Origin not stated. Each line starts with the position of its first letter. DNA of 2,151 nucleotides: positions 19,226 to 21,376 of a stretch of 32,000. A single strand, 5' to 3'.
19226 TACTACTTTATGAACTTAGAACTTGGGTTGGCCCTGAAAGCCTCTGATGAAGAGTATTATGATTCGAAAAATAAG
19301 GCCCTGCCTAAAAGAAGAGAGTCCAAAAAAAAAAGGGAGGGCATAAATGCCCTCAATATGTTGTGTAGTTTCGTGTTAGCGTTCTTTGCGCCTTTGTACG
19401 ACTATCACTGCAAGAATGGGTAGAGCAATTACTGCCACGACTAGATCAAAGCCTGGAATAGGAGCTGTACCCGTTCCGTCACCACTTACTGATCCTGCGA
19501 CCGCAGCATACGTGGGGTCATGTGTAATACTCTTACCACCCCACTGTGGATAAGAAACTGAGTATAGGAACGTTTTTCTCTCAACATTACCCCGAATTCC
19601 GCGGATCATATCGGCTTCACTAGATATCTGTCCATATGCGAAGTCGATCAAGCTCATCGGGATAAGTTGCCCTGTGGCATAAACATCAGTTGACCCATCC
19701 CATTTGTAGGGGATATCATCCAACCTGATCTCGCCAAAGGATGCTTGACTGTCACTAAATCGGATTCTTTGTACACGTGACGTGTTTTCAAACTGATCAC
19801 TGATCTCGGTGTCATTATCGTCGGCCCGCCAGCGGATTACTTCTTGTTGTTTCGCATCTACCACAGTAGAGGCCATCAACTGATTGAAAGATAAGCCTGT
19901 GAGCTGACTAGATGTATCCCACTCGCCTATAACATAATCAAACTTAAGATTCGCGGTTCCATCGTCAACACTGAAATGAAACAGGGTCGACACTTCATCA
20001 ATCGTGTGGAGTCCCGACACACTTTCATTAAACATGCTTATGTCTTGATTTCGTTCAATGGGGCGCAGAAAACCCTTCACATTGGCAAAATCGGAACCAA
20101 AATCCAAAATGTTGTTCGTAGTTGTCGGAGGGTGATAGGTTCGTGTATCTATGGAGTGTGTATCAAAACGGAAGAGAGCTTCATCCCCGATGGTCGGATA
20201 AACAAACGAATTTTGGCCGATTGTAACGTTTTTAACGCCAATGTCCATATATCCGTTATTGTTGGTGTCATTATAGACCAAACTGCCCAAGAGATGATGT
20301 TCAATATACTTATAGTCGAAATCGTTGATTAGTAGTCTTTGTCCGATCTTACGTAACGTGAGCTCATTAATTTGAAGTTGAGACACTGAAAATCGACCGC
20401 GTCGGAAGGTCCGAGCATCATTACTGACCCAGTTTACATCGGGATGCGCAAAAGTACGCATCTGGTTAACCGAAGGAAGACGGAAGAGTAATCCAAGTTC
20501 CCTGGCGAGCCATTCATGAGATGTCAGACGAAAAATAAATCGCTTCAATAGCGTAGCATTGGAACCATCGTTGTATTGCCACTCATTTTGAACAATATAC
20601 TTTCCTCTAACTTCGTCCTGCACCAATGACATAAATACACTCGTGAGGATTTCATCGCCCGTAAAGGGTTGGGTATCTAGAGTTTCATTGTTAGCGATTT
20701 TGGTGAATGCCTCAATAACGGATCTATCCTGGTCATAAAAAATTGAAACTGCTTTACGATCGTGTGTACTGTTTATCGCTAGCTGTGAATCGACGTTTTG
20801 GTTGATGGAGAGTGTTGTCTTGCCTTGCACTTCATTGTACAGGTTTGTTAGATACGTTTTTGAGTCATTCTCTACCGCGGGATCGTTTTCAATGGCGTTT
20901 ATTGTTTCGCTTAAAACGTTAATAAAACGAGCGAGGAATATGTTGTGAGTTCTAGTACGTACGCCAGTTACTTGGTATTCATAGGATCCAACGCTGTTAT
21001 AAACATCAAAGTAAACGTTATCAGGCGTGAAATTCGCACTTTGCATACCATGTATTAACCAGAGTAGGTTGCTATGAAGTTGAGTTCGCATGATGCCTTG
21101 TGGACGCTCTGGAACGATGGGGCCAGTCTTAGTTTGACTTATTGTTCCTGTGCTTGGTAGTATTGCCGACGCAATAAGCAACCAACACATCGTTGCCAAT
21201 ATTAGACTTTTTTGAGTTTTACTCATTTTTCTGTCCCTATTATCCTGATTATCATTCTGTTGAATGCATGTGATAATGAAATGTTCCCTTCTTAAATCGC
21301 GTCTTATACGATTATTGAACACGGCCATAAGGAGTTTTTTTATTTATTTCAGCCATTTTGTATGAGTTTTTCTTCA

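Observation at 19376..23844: Candidate new envelope system: two distantly paralogous surface glycoproteins flanking a membrane-tethered wHTH regulator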

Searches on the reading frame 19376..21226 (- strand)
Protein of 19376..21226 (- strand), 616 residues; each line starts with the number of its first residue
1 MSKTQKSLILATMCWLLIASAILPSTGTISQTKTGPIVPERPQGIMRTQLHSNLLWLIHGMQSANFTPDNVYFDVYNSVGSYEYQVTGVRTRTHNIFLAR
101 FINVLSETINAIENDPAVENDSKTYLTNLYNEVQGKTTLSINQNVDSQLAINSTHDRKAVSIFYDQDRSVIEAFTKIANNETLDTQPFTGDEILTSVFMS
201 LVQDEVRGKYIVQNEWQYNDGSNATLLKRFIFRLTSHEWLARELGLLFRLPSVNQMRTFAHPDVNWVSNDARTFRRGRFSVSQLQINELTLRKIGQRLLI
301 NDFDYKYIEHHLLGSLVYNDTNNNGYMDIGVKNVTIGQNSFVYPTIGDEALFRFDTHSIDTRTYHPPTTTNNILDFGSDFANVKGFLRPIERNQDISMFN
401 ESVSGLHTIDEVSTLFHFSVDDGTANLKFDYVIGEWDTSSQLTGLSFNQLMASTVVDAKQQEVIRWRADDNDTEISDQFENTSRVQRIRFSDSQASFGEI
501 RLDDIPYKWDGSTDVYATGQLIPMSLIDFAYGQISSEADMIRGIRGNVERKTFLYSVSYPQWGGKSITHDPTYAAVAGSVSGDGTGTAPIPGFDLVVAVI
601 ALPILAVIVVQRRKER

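Call 3: search_protein_families(library=pfam, proteins=[window:19376-21226:-], max_evalue=1)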
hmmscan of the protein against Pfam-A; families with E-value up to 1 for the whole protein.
window:19376-21226:- (616 aa): 0 families

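Call 4: search_protein_families(library=ncbifam, proteins=[window:19376-21226:-], max_evalue=1)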
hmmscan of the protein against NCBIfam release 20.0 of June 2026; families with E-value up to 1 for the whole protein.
window:19376-21226:- (616 aa): 2 families
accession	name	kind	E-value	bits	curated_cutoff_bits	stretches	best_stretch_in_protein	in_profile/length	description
NF045529.2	Heimdall-CTERM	domain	0.00064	20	24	1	589-614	1-25/26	Heimdall-CTERM domain-containing surface protein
NF033507.3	Loki-CTERM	subfamily_domain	0.12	12.8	19.9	1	590-615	1-26/27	Loki-CTERM sorting domain-containing protein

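Call 7: find_homologous_proteins(query=window:19376-21226:-, max_evalue=0.001)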
Query window:19376-21226:- (616 aa): 54 proteins with E <= 0.001 among 8000 candidates. Only proteins of 338 to 1078 residues were searched: fused or split forms outside these lengths cannot appear, so this answer is no evidence that the protein stands alone or is whole; lengths 'longer' or 'shorter' looks for them.
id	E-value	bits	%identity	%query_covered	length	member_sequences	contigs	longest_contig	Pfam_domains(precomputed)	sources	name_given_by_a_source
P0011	0.0e+0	1394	100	100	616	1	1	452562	-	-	-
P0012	0.0e+0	1232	87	100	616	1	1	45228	-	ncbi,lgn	ncbi:MAG: hypothetical protein ACFFE8_07315 [Candidatus Heimdallarchaeota archaeon]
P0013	0.0e+0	1197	85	100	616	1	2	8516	-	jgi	jgi:hypothetical protein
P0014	2.7e-217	741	54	100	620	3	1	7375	-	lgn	-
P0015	1.2e-216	739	55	100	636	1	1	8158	-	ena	-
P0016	2.4e-214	731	55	97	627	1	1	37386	-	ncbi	ncbi:MAG: hypothetical protein ACFFAE_03900 [Candidatus Hodarchaeota archaeon]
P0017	8.0e-214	730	55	98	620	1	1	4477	-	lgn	-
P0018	6.0e-210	717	52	100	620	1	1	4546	-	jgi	jgi:hypothetical protein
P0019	1.3e-207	709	52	100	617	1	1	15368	-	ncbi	-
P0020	6.4e-207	707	51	100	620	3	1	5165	-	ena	-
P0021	6.7e-207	707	53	98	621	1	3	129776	-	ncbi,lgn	-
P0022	1.2e-206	706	51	99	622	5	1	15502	-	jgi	-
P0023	1.6e-206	705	53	100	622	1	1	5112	-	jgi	jgi:hypothetical protein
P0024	3.8e-205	701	54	95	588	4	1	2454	-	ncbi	ncbi:MAG: hypothetical protein ACTSR2_14305, partial [Candidatus Hodarchaeales archaeon]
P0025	6.0e-205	700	54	98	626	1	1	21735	-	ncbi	ncbi:MAG: hypothetical protein ACFFC6_06325 [Promethearchaeota archaeon]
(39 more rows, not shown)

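Call 25: predict_structure(alignment_id=A2)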
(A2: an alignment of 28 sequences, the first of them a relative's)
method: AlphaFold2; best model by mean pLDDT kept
length: 616 residues; sequences in the alignment: 28
mean_pLDDT: 73.9   pTM: 0.73
mean pLDDT of the five models: 73.9, 72.8, 70.4, 67.9, 66.1
residues with pLDDT >= 90: 73; 70-90: 351; 50-70: 116; < 50: 76
segments of 3 or more residues with pLDDT < 50: 16-50, 579-616
pLDDT, mean of each block of 10 residues (from residue 1): 56 51 28 34 42 63 73 82 82 88 88 78 87 92 90 88 84 73 70 86 90 91 92 77 72 85 83 86 78 60 76 85 82 64 65 86 90 90 86 75 72 90 82 84 86 77 70 71 83 73 72 82 80 71 59 85 78 59 31 35 36 40
secondary structure, 60 per line:
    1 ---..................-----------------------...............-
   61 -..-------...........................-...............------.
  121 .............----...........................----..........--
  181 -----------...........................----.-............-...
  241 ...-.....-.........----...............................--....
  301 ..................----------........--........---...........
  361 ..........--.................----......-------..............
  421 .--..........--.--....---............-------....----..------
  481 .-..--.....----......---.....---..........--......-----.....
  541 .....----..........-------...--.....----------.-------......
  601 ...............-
elements in order: H4-21 H45-59 E71-97 H99-113 H120-133 E138-164 H169-178 E192-218 H225-236 H238-243 H245-249 H251-259 E264-294 E297-318 E329-336 E339-346 E350-370 E373-389 H394-399 E407-421 E424-433 H439-442 E446-457 E465-468 E487-491 E496-501 E505-509 E513-522 H525-530 H536-545 E550-559 E567-569 E572-576 H595-615

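Call 28: fold_search(model_id=the predicted structure, library=pdb)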
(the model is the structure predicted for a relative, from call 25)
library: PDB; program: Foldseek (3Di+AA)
matches with E <= 10: 500; with E <= 0.001: 8
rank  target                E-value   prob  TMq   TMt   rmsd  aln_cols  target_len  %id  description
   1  1dyu_B                4.0e-04  0.44  0.15  0.13  22.1       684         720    8  The active site base controls cofactor reactivity in Escherichia coli amine oxidase: X-ray crystallographic studies wi (released 2000-02-29)
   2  1qal_B                4.2e-04  0.41  0.15  0.13  22.0       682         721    8  THE ACTIVE SITE BASE CONTROLS COFACTOR REACTIVITY IN ESCHERICHIA COLI AMINE OXIDASE : X-RAY CRYSTALLOGRAPHIC STUDIES W (released 1999-08-24)
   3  1qaf_B                5.2e-04  0.35  0.15  0.13  21.9       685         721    8  THE ACTIVE SITE BASE CONTROLS COFACTOR REACTIVITY IN ESCHERICHIA COLI AMINE OXIDASE : X-RAY CRYSTALLOGRAPHIC STUDIES W (released 1999-08-23)
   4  1us1_A                6.7e-04  0.16  0.13  0.12  31.7       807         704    8  Crystal structure of human vascular adhesion protein-1 (released 2005-02-16)
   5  8r8q_B                7.9e-04  0.91  0.19  0.29  21.0       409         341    8  Lysosomal peptide transporter (released 2024-05-01)
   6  1jrq_B                8.3e-04  0.28  0.14  0.13  22.4       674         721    8  X-ray Structure Analysis of the Role of the Conserved Tyrosine-369 in Active Site of E. coli Amine Oxidase (released 2001-11-21)
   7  1a2v_A                9.8e-04  0.20  0.15  0.14  29.3       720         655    8  COPPER AMINE OXIDASE FROM HANSENULA POLYMORPHA (released 1998-05-27)
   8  6ezz_B                9.8e-04  0.30  0.15  0.13  24.6       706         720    8  Crystal structure of Escherichia coli amine oxidase mutant E573Q (released 2018-08-29)
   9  1rky_A                1.1e-03  0.18  0.14  0.12  31.5       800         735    7  PPLO + Xe (released 2004-12-07)
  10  6grr_B                1.4e-03  0.30  0.16  0.14  23.6       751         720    7  Crystal structure of Escherichia coli amine oxidase mutant I342F/E573Q (released 2018-09-05)
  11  1w7c_A                1.5e-03  0.18  0.13  0.12  30.8       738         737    7  PPLO at 1.23 Angstroms (released 2006-08-31)
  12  6ezz_A                1.6e-03  0.28  0.15  0.13  25.2       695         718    8  Crystal structure of Escherichia coli amine oxidase mutant E573Q (released 2018-08-29)
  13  1oac_A                1.7e-03  0.25  0.15  0.13  24.5       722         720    7  CRYSTAL STRUCTURE OF A QUINOENZYME: COPPER AMINE OXIDASE OF ESCHERICHIA COLI AT 2 ANGSTROEMS RESOLUTION (released 1996-04-03)
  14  1qak_B                1.7e-03  0.25  0.14  0.13  23.1       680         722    8  THE ACTIVE SITE BASE CONTROLS COFACTOR REACTIVITY IN ESCHERICHIA COLI AMINE OXIDASE : X-RAY CRYSTALLOGRAPHIC STUDIES W (released 1999-08-24)
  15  8s1z_B                1.7e-03  0.15  0.14  0.13  31.3       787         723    8  Crystal structure of glycosylated human primary amine oxidase AOC3 (released 2025-01-22)
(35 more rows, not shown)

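Call 39: search_solved_structures(query=A2, max_evalue=10)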
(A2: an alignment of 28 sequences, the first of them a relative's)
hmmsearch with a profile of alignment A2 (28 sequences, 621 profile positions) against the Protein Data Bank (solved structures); distinct sequences matched with E-value up to 10: 3.
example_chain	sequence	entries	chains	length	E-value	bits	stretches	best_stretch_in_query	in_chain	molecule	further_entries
5vky_A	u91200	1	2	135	0.19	13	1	76-154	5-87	Topoisomerase I damage affected protein 2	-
2no2_A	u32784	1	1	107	0.72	11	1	89-138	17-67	Huntingtin-interacting protein 1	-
8w9z_O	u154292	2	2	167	0.76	11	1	447-530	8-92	Protein PLASTID TRANSCRIPTIONALLY ACTIVE 7-like isoform X1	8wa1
